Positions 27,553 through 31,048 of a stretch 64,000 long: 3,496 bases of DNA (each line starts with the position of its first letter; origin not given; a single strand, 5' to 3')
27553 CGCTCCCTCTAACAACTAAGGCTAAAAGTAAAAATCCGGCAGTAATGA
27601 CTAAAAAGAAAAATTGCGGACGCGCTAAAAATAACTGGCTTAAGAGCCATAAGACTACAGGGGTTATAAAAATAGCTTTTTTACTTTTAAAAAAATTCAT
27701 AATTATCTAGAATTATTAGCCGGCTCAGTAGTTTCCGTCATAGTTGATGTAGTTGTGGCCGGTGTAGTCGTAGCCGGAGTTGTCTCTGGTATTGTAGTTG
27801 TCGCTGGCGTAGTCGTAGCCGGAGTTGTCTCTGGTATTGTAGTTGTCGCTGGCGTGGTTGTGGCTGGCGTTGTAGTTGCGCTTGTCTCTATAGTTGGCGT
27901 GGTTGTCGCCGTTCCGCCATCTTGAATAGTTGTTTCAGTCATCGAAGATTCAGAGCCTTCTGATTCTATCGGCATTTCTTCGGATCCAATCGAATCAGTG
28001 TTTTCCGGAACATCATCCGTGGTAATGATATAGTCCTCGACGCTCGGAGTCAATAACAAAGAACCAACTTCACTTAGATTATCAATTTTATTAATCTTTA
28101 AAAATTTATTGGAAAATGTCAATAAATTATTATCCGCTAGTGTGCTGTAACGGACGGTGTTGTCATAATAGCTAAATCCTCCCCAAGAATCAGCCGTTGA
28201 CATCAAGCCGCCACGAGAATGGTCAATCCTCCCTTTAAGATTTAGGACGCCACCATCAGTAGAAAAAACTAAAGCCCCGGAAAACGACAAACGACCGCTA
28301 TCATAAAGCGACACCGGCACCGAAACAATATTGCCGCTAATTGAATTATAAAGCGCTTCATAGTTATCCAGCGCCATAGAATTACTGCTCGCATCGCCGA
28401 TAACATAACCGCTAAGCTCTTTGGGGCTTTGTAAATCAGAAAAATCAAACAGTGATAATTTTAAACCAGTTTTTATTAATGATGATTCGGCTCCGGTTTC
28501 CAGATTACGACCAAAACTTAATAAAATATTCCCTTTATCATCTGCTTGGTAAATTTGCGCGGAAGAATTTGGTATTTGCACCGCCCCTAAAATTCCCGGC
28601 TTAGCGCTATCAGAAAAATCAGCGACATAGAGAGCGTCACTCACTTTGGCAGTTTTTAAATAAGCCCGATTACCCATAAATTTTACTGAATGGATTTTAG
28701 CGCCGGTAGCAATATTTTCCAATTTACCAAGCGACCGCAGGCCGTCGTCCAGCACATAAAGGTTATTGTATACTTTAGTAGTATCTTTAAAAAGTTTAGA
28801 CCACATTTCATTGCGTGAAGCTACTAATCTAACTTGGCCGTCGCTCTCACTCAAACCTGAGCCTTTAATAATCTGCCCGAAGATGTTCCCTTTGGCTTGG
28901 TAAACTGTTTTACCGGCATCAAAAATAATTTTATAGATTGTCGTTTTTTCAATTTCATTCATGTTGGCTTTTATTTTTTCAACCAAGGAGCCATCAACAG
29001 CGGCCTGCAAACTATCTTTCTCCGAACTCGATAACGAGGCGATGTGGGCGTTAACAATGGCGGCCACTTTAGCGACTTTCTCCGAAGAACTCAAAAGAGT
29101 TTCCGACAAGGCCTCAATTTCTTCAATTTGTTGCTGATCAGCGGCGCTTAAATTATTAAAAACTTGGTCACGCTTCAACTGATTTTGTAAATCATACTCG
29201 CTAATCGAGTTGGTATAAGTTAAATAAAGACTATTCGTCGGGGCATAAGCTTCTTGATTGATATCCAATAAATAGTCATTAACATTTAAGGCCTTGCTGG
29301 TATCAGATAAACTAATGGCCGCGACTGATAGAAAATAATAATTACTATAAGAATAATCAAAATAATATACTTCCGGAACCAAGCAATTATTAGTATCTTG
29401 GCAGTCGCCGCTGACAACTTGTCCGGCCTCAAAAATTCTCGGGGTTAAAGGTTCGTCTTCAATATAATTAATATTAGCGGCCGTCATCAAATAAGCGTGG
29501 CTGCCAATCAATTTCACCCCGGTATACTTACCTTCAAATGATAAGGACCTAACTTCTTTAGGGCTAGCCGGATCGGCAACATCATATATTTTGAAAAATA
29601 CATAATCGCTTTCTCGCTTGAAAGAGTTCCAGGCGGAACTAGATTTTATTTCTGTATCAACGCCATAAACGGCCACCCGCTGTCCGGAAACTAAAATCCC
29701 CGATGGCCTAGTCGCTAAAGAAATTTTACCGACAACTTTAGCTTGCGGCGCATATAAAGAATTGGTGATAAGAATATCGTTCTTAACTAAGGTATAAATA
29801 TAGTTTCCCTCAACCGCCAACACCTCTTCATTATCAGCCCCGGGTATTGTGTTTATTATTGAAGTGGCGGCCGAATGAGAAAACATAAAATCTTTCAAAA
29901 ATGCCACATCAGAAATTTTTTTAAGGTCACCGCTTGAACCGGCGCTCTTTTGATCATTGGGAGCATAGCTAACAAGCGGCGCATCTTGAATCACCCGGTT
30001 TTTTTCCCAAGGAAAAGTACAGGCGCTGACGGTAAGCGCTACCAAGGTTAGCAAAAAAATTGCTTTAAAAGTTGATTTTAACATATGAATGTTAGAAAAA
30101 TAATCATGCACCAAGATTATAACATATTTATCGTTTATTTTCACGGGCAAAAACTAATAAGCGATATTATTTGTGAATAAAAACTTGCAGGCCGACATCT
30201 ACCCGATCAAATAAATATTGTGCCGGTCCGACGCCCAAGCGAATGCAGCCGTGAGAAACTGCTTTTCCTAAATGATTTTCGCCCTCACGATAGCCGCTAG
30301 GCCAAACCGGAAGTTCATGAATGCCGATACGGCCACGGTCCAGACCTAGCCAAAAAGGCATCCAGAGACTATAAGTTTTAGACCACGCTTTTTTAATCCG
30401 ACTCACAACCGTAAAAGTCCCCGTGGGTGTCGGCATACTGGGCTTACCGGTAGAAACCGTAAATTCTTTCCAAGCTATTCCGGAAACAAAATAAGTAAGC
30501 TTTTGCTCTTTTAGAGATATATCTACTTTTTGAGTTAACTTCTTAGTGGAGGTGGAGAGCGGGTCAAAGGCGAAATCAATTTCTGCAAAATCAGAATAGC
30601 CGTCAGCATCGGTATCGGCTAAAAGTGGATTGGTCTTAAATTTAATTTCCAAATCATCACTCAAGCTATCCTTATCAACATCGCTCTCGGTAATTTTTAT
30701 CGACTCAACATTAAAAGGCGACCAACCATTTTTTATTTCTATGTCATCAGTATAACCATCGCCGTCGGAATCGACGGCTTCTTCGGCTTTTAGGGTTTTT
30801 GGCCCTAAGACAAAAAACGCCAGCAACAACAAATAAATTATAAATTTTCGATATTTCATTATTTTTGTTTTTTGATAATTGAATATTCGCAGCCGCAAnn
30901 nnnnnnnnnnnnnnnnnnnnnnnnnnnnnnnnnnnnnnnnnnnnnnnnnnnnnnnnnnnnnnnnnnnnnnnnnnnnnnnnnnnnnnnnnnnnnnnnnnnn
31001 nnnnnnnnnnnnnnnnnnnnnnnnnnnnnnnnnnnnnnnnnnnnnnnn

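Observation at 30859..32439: Unusual fusion of a WecA/MraY-type membrane glycosyl-1-phosphate transferase with QueH (tRNA epoxyqueuosine reductase)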

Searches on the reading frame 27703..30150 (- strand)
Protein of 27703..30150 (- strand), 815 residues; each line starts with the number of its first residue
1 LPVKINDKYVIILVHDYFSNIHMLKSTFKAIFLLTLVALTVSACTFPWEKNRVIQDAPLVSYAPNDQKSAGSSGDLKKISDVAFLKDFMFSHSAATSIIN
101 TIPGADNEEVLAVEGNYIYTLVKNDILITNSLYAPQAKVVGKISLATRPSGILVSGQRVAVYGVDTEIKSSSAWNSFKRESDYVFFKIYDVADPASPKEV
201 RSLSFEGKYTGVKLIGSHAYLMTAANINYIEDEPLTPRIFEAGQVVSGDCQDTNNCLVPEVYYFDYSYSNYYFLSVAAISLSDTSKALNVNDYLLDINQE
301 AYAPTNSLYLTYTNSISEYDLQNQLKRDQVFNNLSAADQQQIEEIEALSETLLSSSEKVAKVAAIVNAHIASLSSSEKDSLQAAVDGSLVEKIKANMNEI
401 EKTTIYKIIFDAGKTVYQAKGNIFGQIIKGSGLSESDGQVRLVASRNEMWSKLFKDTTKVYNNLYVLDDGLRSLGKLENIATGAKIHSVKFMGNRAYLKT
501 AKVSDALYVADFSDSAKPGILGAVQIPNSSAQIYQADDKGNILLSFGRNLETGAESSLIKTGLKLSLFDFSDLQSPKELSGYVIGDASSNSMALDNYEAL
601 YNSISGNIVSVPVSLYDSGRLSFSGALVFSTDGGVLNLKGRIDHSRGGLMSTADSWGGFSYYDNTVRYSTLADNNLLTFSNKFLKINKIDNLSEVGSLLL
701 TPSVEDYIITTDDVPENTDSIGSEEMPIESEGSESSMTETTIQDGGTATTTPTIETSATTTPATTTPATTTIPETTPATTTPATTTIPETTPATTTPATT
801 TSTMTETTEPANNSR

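Call 3: search_protein_families(library=pfam, proteins=[window:27703-30150:-], max_evalue=0.01)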
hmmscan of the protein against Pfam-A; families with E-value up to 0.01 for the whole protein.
window:27703-30150:- (815 aa): 1 family
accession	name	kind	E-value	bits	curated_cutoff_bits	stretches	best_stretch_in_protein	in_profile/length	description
PF09826.15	Beta_propel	-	2e-76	258.3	22.4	1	104-691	10-494/495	Beta propeller domain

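Call 70: search_protein_families(library=ncbifam, proteins=[window:27703-30150:-], max_evalue=0.001)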
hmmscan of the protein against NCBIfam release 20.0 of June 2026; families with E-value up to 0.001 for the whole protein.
window:27703-30150:- (815 aa): 0 families

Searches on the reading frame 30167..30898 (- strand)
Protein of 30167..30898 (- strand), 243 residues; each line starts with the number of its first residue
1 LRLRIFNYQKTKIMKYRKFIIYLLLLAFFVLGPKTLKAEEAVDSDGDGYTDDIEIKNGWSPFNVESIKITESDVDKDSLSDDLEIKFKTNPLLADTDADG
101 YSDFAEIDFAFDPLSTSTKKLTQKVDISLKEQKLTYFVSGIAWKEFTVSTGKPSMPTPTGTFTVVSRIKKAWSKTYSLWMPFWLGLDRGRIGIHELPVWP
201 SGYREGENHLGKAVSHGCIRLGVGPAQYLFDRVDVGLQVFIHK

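Call 3: search_protein_families(library=pfam, proteins=[window:30167-30898:-], max_evalue=0.01)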
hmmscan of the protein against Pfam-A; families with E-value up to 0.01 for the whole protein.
window:30167-30898:- (243 aa): 3 families
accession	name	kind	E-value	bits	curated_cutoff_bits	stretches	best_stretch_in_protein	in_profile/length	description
PF03734.19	YkuD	-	4.3e-19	70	23.4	1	124-241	3-146/146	L,D-transpeptidase catalytic domain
PF18884.5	TSP3_bac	-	0.00025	21.3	25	0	43-58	1-16/22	Bacterial TSP3 repeat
PF03495.19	Binary_toxB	-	0.0019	18.8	25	1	43-111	2-64/78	Clostridial binary toxin B/anthrax toxin PA Ca-binding domain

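Call 70: search_protein_families(library=ncbifam, proteins=[window:30167-30859:-], max_evalue=0.001)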
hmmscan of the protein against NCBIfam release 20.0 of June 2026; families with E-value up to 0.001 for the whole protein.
window:30167-30859:- (230 aa): 6 families
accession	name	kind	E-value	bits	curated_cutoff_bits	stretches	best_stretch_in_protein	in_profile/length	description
NF004785.0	PRK06132.1-2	subfamily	3.5e-14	52.8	169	1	114-228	67-171/353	hypothetical protein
NF009120.0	PRK12472.1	subfamily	8.8e-12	44.5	369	1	114-228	58-162/508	hypothetical protein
NF004786.0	PRK06132.1-3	equivalog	4.5e-08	32.3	329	1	109-228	28-138/418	hypothetical protein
NF033765.2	gliding_CglD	equivalog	6.1e-08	30.9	400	1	27-93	174-240/1124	adventurous gliding motility lipoprotein CglD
NF004787.0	PRK06132.1-4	equivalog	1.3e-06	27.5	409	1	112-217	60-155/347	hypothetical protein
NF047639.1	throspo3_MtsD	equivalog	3.9e-06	25.3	800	1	26-83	478-532/651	cell-cell cohesion protein MtsD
